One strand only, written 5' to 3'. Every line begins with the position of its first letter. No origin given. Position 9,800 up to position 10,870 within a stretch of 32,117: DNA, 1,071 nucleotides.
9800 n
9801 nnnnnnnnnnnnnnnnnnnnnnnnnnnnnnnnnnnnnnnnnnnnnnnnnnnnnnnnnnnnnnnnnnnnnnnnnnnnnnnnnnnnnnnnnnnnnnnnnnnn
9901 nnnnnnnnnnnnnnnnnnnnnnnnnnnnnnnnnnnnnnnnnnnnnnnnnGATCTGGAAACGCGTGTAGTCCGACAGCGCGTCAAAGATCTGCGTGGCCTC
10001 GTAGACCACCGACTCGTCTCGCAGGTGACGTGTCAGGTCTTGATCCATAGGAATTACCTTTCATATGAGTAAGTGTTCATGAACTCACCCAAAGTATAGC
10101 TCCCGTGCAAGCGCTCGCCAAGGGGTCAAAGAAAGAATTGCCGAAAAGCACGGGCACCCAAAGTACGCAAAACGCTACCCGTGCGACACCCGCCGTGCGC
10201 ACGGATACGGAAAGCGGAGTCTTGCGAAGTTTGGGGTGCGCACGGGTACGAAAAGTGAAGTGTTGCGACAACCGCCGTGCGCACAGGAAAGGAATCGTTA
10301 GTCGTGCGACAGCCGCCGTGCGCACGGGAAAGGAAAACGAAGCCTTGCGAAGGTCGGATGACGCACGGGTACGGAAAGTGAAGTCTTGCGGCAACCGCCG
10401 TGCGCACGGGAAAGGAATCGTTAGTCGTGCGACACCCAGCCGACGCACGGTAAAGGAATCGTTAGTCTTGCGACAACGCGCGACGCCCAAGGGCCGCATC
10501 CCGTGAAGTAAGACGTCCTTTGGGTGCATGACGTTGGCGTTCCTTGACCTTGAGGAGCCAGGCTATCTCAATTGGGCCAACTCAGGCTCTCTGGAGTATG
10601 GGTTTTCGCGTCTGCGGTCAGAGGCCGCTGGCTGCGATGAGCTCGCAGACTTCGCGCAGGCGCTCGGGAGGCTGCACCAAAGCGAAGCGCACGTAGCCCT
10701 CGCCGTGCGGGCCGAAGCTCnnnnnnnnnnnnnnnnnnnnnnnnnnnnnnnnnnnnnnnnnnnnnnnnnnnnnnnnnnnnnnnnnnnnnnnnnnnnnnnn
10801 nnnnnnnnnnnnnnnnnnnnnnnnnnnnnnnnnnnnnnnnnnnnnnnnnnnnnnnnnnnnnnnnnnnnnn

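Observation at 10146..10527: A 41-bp tandem-repeat array built around the palindrome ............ lies next to the arsR-ATPase promoter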

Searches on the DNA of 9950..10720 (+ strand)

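Call 5: search_rna_families(source=window, start=9950, end=10720, threshold=evalue, max_evalue=10)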
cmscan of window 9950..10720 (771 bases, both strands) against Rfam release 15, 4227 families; matches with E-value up to 10: 1.
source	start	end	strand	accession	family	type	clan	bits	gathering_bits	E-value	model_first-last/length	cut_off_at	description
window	10301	10394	+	RF02879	MH_s10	Gene; sRNA;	-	14.3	81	4.7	1-143/143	no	Mesorhizobail RNA 10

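Call 39: search_dna_similar(query=window:10130-10560:+, collection=plasmids, mode=distant, max_evalue=0.01)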
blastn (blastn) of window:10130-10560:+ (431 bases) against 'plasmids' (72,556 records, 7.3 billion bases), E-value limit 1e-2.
No match.

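Call 40: search_dna_similar(query=window:10130-10560:+, collection=phages, mode=distant, max_evalue=0.01)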
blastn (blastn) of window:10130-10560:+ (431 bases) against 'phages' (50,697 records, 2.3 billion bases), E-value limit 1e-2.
No match.
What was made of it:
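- On sopC-type partition centromere: There is no plasmid or phage similarity (calls 39, 40).
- Tried and rejected: blastn of the array against plasmid and phage collections: no match (calls 39, 40).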
